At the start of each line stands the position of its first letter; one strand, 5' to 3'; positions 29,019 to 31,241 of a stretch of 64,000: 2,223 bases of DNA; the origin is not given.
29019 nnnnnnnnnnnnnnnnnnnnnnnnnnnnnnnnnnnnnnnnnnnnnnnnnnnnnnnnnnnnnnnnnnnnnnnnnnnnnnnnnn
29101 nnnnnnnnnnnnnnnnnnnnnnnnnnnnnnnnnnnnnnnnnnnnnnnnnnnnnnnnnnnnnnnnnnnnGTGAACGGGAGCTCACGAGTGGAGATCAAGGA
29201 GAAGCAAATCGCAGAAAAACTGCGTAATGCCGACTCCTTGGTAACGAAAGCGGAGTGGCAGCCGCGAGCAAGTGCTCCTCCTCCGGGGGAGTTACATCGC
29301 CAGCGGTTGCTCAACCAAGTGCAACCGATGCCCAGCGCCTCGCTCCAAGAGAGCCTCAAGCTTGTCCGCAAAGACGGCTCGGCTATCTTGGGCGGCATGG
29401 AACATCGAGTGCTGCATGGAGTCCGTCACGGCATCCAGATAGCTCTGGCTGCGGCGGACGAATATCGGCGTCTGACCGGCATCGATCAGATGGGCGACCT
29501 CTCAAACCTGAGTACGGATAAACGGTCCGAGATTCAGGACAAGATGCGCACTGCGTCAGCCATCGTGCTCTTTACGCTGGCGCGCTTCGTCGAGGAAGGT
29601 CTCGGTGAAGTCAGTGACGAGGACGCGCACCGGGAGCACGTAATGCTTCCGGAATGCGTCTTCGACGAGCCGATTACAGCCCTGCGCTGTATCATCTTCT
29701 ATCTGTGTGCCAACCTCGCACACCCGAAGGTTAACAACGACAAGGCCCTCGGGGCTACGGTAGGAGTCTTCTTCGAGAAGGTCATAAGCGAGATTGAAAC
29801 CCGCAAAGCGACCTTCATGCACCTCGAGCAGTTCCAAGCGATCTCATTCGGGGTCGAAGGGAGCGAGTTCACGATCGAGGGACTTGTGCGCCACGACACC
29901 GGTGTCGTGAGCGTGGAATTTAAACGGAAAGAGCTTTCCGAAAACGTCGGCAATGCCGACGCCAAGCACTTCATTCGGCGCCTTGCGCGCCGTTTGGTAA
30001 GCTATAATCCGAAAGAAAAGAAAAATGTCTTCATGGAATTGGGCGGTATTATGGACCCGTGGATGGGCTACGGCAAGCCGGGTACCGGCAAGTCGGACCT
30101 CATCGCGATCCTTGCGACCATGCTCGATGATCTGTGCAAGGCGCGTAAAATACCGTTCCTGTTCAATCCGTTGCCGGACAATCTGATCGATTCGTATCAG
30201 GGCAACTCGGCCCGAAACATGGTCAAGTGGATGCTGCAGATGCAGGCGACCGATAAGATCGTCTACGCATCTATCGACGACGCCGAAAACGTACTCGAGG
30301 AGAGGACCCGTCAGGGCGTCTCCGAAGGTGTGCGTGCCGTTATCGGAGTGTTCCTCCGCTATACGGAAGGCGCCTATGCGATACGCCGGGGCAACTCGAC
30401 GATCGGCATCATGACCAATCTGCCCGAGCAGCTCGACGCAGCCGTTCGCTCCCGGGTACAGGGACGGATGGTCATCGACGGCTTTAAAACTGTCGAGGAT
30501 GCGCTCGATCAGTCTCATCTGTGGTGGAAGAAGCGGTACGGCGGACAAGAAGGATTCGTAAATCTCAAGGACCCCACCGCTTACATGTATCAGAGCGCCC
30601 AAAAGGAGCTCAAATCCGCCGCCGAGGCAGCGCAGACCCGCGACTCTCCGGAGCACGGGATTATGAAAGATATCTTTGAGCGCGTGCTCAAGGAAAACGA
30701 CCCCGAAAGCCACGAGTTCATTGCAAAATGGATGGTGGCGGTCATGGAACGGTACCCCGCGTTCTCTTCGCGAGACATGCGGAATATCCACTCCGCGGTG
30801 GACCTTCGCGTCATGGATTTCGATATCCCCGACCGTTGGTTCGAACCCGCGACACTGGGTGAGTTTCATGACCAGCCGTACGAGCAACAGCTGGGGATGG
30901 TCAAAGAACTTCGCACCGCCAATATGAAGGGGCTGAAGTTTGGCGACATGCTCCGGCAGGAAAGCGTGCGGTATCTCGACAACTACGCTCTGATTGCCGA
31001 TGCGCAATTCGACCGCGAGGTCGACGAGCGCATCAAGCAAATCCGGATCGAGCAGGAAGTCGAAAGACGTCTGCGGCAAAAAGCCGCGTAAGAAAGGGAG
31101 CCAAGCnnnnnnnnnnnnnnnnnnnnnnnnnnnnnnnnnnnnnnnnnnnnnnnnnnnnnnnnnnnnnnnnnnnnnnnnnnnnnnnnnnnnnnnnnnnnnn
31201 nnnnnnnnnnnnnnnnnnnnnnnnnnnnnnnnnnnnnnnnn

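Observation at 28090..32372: Three-gene operon built around a classical-clade AAA+ ATPase with two uncharacterised partners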

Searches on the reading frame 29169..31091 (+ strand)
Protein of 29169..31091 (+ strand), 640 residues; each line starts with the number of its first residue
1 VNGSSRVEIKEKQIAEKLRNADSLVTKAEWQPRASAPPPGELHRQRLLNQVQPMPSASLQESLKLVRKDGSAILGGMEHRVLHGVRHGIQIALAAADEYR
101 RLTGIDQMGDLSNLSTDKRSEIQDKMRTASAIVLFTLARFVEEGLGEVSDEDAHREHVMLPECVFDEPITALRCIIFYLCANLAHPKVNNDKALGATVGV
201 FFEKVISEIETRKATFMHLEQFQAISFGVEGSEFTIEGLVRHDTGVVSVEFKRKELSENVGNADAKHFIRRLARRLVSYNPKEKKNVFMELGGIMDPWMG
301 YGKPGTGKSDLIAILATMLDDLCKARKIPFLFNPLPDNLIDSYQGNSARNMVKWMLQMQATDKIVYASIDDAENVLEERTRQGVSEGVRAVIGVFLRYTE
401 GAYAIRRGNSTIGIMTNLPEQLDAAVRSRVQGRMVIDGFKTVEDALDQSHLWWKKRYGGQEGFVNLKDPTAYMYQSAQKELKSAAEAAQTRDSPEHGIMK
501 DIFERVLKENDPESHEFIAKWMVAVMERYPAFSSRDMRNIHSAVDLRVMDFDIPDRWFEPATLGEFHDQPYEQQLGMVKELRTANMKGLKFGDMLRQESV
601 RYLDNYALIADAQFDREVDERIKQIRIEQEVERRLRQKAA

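Call 3: search_protein_families(library=pfam, proteins=[window:29169-31091:+], max_evalue=0.1)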
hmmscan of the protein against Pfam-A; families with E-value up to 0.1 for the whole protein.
window:29169-31091:+ (640 aa): 3 families
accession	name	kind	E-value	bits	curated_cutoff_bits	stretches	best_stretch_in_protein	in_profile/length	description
PF00004.35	AAA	-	2.2e-08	35.1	21.2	1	301-435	4-128/131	ATPase family associated with various cellular activities (AAA)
PF18032.6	FRP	-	0.02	15.7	26.6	1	99-149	32-82/99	Photoprotection regulator fluorescence recovery protein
PF00910.28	RNA_helicase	-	0.079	13.9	21.5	0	301-347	4-51/105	RNA helicase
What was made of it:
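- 29169..31091 (+): Classical-clade AAA ATPase, 640 aa: about 250-aa N-terminal extension (secondary structure not predicted), AAA core, about 170-aa conserved C-terminal region. Pfam AAA, 35.1 bits against a cutoff of 21.2 (call 3).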

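Call 4: search_protein_families(library=padloc, proteins=[window:29169-31091:+], max_evalue=0.1)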
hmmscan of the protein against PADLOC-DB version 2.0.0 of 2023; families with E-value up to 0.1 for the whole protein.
window:29169-31091:+ (640 aa): 2 families
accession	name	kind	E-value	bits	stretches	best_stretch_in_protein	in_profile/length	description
PDLC02195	IetA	-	0.00019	18.9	1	299-352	141-186/395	-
PDLC02196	IetA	-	0.002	15.6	1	299-355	126-174/374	-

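Call 6: search_protein_families(library=ncbifam, proteins=[window:29169-31091:+], max_evalue=0.1)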
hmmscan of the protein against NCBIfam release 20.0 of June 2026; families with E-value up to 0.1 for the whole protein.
window:29169-31091:+ (640 aa): 1 family
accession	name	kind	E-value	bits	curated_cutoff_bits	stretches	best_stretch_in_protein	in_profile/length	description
NF042959.1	IteA_antiphage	equivalog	0.019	14.1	510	1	299-351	129-173/367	anti-phage ATPase IteA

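Call 7: search_protein_families(library=phrogs, proteins=[window:29169-31091:+], max_evalue=0.01)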
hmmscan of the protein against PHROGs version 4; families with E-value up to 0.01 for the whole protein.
window:29169-31091:+ (640 aa): 3 families
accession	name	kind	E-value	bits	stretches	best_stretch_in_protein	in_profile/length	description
phrog_3757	-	unknown function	9.5e-07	29.5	1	301-437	132-254/367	-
phrog_9172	-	unknown function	0.00077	19.4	1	288-434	100-240/509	-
phrog_7485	-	unknown function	0.0056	16.7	0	301-437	233-360/430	-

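Call 10: find_homologous_proteins(query=window:29169-31091:+)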
Query window:29169-31091:+ (640 aa): 797 proteins with E <= 0.001 among 8000 candidates; the best 120 are listed.
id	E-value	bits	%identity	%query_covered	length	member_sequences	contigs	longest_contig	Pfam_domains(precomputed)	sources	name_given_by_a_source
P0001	6.8e-286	968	68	99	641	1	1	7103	PF00004.36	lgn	-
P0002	3.5e-284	962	67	100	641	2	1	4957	PF00004.36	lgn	-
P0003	2.9e-282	956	68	100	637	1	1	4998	PF00004.36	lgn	-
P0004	2.4e-278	943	66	100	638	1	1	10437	PF00004.36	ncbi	-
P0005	2.9e-273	926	66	100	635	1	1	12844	PF00004.36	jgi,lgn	jgi:hypothetical protein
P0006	2.2e-258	877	62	98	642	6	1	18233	PF00004.36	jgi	jgi:hypothetical protein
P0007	5.6e-258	876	62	100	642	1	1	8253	PF00004.36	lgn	-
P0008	5.3e-255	866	61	99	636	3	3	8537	PF00004.36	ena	-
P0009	2.0e-227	775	57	98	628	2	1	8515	PF00004.36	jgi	jgi:SpoVK/Ycf46/Vps4 family AAA+-type ATPase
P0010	4.4e-220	751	53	99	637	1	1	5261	PF00004.36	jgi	jgi:SpoVK/Ycf46/Vps4 family AAA+-type ATPase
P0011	2.4e-215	735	53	100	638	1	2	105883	PF00004.36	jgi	jgi:hypothetical protein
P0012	1.1e-211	723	53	99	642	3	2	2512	PF00004.36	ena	-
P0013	3.0e-180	619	52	89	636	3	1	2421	PF00004.36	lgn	-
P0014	6.3e-179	615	49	99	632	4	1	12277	PF00004.36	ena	-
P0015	3.6e-173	596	46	99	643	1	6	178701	PF00004.36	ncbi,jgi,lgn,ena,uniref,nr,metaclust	ncbi:MAG: hypothetical protein A2408_00040 [Candidatus Yonathbacteria bacterium RIFOXYC1_FULL_52_10]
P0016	8.9e-173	594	47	99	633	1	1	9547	PF00004.36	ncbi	-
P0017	8.6e-172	591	47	99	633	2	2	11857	PF00004.36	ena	-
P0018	2.9e-171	589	48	99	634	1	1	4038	PF00004.36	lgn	-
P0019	4.5e-171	589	46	99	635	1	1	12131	PF00004.36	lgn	-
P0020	7.8e-170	585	45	100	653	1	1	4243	PF00004.36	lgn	-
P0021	1.3e-168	581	49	88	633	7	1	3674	PF00004.36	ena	-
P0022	1.4e-168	581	48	88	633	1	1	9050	PF00004.36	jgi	jgi:hypothetical protein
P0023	4.8e-168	579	47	99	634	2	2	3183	PF00004.36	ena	-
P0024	2.8e-167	576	50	88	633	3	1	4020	PF00004.36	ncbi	-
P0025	4.7e-167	575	48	87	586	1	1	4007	PF00004.36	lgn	-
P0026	1.8e-166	574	45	99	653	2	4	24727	PF00004.36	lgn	-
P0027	3.4e-165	569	51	87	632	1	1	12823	PF00004.36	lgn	-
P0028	5.6e-164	565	49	88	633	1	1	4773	PF00004.36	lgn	-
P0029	8.0e-163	562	48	88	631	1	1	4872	PF00004.36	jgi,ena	-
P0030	2.3e-160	553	45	97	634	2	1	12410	PF00004.36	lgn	-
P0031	7.1e-159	548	44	98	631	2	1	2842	PF00004.36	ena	-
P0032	1.0e-158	548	45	98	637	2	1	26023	PF00004.36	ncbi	-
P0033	8.4e-158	545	54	73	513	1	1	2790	PF00004.36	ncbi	-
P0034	6.2e-156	539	46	88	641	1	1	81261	PF00004.36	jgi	-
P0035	2.3e-154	534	47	89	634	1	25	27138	PF00004.36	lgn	-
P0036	1.4e-153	531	46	88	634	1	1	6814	PF00004.36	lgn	-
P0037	5.2e-152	526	43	98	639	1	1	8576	PF00004.36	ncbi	-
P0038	1.3e-151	524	46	87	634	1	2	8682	PF00004.36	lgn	-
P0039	4.1e-151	523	43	98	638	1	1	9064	PF00004.36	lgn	-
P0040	6.9e-151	522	46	87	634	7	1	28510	PF00004.36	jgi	-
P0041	3.9e-149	516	41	100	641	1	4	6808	PF00004.36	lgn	-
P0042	2.3e-148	514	41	100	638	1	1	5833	PF00004.36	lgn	-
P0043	2.8e-146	507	45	89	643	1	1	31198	PF00004.36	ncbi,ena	-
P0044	4.7e-145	503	46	87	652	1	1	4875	PF00004.36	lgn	-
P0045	1.5e-144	501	45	86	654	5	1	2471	PF00004.36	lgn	-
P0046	2.2e-144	501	44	88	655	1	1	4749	PF00004.36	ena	-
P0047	4.7e-144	500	45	88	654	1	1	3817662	PF00004.36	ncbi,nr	ncbi:ATPase family associated with various cellular activities (AAA) [Flavobacteriaceae bacterium MA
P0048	9.7e-144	499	43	87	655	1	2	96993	PF00004.36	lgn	-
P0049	9.7e-144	499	44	87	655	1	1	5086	PF00004.36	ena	-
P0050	1.6e-143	498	44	87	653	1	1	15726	PF00004.36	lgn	-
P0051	1.7e-143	498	44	88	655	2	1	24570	PF00004.36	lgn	-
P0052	1.9e-143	498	44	88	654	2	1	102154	PF00004.36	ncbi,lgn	-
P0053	2.2e-143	497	43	89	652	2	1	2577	PF00004.36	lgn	-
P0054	2.8e-143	497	44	89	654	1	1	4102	PF00004.36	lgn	-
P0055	3.3e-143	497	44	88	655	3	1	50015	PF00004.36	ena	-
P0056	5.9e-143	496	44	88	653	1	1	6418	PF00004.36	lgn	-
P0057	8.1e-143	495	45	87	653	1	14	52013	PF00004.36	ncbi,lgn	-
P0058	9.0e-143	495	45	87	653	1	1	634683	PF00004.36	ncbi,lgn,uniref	ncbi:AAA family ATPase [Winogradskyella poriferorum]|uniref:AAA family ATPase n=1 Tax=Winogradskyell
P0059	9.1e-143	495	45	87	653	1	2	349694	PF00004.36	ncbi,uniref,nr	ncbi:AAA family ATPase [Winogradskyella aquimaris]|uniref:AAA family ATPase n=1 Tax=Winogradskyella 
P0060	9.6e-143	495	44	87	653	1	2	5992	PF00004.36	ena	-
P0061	9.6e-143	495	41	100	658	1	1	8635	PF00004.36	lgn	-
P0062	9.8e-143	495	41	99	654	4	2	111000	PF00004.36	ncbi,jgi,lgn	-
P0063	1.1e-142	495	44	88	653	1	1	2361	PF00004.36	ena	-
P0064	1.5e-142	495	44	87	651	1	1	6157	PF00004.36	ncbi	-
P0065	1.5e-142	495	41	99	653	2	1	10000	PF00004.36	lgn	-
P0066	2.4e-142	494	45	87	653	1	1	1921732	PF00004.36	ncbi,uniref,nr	ncbi:AAA family ATPase [Seonamhaeicola maritimus]|uniref:AAA family ATPase n=1 Tax=Seonamhaeicola ma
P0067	2.9e-142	494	44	87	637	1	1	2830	PF00004.36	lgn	-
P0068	3.4e-142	493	43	87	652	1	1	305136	PF00004.36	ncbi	ncbi:MAG: AAA family ATPase [Gelidibacter sp.]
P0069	4.0e-142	493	44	87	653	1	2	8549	PF00004.36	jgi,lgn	jgi:AAA+ superfamily predicted ATPase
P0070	4.1e-142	493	44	89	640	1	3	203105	PF00004.36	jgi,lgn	jgi:hypothetical protein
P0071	4.3e-142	493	44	87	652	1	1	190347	PF00004.36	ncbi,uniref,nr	ncbi:AAA family ATPase [Gelidibacter japonicus]|uniref:AAA family ATPase n=1 Tax=Gelidibacter japoni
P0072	4.4e-142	493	44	87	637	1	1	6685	PF00004.36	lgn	-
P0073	4.4e-142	493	44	87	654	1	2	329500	PF00004.36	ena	-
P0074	4.6e-142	493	43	87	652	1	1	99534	PF00004.36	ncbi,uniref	ncbi:AAA family ATPase [Gelidibacter japonicus]|uniref:AAA family ATPase n=1 Tax=Gelidibacter japoni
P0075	4.8e-142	493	44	86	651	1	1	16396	PF00004.36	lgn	-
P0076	4.9e-142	493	44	87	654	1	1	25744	PF00004.36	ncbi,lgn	ncbi:MAG: AAA family ATPase [Bacteroidota bacterium]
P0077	5.5e-142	493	43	87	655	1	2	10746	PF00004.36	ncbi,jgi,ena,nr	ncbi:MAG TPA: AAA family ATPase [Eudoraea sp.]|nr:AAA family ATPase [Eudoraea sp.]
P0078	5.6e-142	493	44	87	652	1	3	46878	PF00004.36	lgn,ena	-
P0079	5.7e-142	493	44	87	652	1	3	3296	PF00004.36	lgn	-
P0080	6.0e-142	493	45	87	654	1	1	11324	PF00004.36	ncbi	ncbi:MAG: AAA family ATPase [Bacteroidota bacterium]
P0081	6.6e-142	492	45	87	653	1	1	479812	PF00004.36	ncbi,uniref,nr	ncbi:AAA family ATPase [uncultured Winogradskyella sp.]|uniref:AAA family ATPase n=1 Tax=uncultured 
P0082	6.7e-142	492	45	87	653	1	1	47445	PF00004.36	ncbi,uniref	ncbi:AAA family ATPase [Winogradskyella sp.]|uniref:AAA family ATPase n=1 Tax=Winogradskyella sp. Ta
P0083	7.1e-142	492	44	87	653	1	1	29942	PF00004.36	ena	-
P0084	7.1e-142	492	44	87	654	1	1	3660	PF00004.36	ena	-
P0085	7.2e-142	492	44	87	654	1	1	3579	PF00004.36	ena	-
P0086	7.2e-142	492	44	86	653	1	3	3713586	PF00004.36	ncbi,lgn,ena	-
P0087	7.3e-142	492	40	100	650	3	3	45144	PF00004.36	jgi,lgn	jgi:hypothetical protein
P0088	9.0e-142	492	40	100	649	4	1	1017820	PF00004.36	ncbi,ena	-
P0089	9.2e-142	492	44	87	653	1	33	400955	PF00004.36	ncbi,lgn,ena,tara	tara:strand:- start:8376 stop:10337 length:1962 start_codon:yes stop_codon:yes gene_type:complete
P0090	9.6e-142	492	44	87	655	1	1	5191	PF00004.36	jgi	-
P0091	9.8e-142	492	44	87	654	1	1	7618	PF00004.36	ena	-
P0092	1.0e-141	492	44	87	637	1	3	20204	PF00004.36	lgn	-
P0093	1.0e-141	492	44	87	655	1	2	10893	PF00004.36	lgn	-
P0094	1.1e-141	492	44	87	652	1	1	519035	PF00004.36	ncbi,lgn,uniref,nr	ncbi:AAA family ATPase [Gelidibacter japonicus]|uniref:AAA family ATPase n=1 Tax=Gelidibacter japoni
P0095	1.2e-141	492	45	86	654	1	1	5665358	PF00004.36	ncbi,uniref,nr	ncbi:AAA family ATPase [Flavivirga eckloniae]|uniref:ATPase AAA-type core domain-containing protein 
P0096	1.2e-141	492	43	87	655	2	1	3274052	PF00004.36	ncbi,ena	-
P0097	1.4e-141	491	44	87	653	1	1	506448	PF00004.36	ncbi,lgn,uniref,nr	ncbi:AAA family ATPase [Winogradskyella marincola]|uniref:AAA family ATPase n=1 Tax=Winogradskyella 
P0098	1.4e-141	491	44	87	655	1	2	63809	PF00004.36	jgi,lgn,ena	-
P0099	1.6e-141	491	43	89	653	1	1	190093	PF00004.36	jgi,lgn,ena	-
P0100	1.6e-141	491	44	87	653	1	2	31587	PF00004.36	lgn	-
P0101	1.6e-141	491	44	87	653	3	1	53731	PF00004.36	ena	-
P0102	1.7e-141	491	44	87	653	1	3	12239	PF00004.36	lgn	-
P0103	1.7e-141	491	44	87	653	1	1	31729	PF00004.36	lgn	-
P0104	1.7e-141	491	44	87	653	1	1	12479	PF00004.36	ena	-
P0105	1.8e-141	491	44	87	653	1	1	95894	PF00004.36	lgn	-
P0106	1.8e-141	491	44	88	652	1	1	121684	PF00004.36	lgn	-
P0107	1.9e-141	491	43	88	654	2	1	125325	PF00004.36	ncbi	-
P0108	2.0e-141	491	44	86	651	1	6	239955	PF00004.36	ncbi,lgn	-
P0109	2.1e-141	491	44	87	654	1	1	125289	PF00004.36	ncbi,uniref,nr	ncbi:AAA family ATPase [Aureitalea sp. L0-47]|uniref:ATP-binding protein n=1 Tax=Aureitalea sp. L0-4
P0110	2.1e-141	491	43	87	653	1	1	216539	PF00004.36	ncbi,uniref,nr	ncbi:AAA family ATPase [Aureisphaera sp. CAU 1614]|uniref:AAA family ATPase n=1 Tax=Halomarinibacter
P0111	2.3e-141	491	44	87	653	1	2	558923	PF00004.36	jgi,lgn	-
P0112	2.8e-141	490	44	86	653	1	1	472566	PF00004.36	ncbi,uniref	ncbi:AAA family ATPase [Winogradskyella litorisediminis]|uniref:AAA family ATPase n=1 Tax=Winogradsk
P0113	3.4e-141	490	43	88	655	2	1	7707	PF00004.36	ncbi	ncbi:AAA family ATPase [Aegicerativicinus sediminis]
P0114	3.4e-141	490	41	100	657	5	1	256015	PF00004.36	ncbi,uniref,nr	ncbi:AAA family ATPase [Pelagicoccus sp. SDUM812005]|uniref:AAA family ATPase n=1 Tax=Pelagicoccus s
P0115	3.8e-141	490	44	87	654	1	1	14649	PF00004.36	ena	-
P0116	4.4e-141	490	44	87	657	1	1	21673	PF00004.36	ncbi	ncbi:MAG: AAA family ATPase [Aquaticitalea sp.]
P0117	5.0e-141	490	44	87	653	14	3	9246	PF00004.36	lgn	-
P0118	5.2e-141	489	43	88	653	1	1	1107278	PF00004.36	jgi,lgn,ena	-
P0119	5.3e-141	489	44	87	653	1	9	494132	PF00004.36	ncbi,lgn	-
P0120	5.4e-141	489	43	87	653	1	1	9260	PF00004.36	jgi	-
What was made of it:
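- Closest known: Classical-clade AAA unfoldases. Different: It forms its own lineage with full-length orthologues at 40-68% identity (call 10).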

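Call 11: find_encoding_contigs(protein=P0095, flank=8000, max_places=2)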
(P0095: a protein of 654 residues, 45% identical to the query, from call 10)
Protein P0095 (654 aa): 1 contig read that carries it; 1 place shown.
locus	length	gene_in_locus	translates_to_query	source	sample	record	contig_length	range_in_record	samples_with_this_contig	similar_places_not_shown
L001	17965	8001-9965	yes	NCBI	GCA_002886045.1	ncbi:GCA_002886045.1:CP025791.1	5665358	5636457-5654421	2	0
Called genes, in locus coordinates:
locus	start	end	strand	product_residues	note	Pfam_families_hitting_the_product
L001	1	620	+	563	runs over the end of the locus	PF00005:ABC_tran, PF00931:NB-ARC (faint), PF02463:SMC_N (faint), PF13476:AAA_23 (faint), PF13555:AAA_29 (faint), PF13173:AAA_14 (faint), PF12848:ABC_tran_Xtn, PF00005:ABC_tran, +1 more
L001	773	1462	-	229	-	PF00072:Response_reg, PF04397:LytTR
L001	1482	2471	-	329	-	PF06580:His_kinase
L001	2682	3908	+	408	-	PF00144:Beta-lactamase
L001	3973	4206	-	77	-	-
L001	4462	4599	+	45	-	PF00165:HTH_AraC (weak), PF12833:HTH_18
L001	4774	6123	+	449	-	-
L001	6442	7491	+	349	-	-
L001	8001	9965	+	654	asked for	PF00004:AAA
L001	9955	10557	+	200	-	PF27456:NudK_N, PF00293:NUDIX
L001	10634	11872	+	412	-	PF20343:DUF6638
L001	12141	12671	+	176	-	-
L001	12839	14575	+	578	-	-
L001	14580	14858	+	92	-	-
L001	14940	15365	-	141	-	PF13648:Lipocalin_4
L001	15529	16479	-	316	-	PF01047:MarR (weak), PF12802:MarR_2 (weak), PF00583:Acetyltransf_1, PF13527:Acetyltransf_9 (faint), PF13673:Acetyltransf_10, PF13508:Acetyltransf_7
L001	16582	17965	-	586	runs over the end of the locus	-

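Call 12: find_encoding_contigs(protein=P0114, flank=8000, max_places=2)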
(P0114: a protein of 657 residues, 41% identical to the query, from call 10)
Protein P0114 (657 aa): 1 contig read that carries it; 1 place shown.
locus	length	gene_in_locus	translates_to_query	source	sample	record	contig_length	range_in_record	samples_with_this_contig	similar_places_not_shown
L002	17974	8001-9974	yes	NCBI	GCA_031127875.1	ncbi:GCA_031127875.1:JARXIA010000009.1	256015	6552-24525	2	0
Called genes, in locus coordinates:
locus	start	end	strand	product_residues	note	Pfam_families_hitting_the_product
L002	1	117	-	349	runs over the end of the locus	PF01408:GFO_IDH_MocA, PF22725:GFO_IDH_MocA_C3, PF02894:GFO_IDH_MocA_C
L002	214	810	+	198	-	PF00005:ABC_tran, PF13304:AAA_21 (faint)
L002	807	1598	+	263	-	PF03649:UPF0014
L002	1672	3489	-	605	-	PF00916:Sulfate_transp, PF01740:STAS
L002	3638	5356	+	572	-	PF02401:LYTB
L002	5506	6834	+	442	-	-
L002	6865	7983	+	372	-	-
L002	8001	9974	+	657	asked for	PF00004:AAA (weak)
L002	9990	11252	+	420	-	PF20343:DUF6638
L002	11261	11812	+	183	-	-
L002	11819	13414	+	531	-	-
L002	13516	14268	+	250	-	PF12811:BaxI_1, PF01027:Bax1-I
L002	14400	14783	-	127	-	PF05258:DciA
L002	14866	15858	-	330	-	PF08240:ADH_N, PF00107:ADH_zinc_N, PF13602:ADH_zinc_N_2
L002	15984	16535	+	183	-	PF13302:Acetyltransf_3, PF13420:Acetyltransf_4, PF00583:Acetyltransf_1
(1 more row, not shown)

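Call 13: find_encoding_contigs(protein=P0015, flank=8000, max_places=2)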
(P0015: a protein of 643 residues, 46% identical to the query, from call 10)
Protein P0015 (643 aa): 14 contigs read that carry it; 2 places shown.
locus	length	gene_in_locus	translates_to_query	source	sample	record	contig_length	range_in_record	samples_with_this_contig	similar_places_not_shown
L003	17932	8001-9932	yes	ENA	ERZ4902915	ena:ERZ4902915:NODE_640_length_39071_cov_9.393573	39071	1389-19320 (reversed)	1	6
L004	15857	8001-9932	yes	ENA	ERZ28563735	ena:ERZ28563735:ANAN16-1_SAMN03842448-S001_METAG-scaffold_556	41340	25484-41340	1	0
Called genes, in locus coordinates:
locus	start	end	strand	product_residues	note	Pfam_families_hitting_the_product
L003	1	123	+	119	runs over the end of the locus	-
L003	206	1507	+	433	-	PF02687:FtsX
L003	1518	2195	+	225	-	PF00005:ABC_tran, PF02463:SMC_N (faint), PF13304:AAA_21 (faint)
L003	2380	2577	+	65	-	PF00313:CSD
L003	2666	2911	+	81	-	PF01541:GIY-YIG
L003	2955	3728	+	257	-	PF08032:SpoU_sub_bind, PF00588:SpoU_methylase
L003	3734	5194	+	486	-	PF03193:RsgA_GTPase (faint), PF00005:ABC_tran, PF02463:SMC_N (faint), PF13175:AAA_15 (faint), PF13191:AAA_16 (faint), PF13401:AAA_22 (faint), PF13476:AAA_23 (faint), PF00005:ABC_tran, +3 more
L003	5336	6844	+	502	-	-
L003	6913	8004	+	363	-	-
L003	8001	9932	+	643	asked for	PF00004:AAA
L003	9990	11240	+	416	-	PF20343:DUF6638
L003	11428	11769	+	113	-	-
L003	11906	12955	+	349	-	PF10095:DUF2333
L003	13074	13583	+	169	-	-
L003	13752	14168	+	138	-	-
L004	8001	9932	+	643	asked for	PF00004:AAA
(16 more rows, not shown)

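Call 16: search_solved_structures(query=A1, max_evalue=0.01, show_alignments=2)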
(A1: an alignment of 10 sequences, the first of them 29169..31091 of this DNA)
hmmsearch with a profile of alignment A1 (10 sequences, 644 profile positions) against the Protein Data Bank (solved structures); distinct sequences matched with E-value up to 0.01: 0.
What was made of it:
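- Tried and rejected: The full-length AAA profile found nothing in the PDB (call 16).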
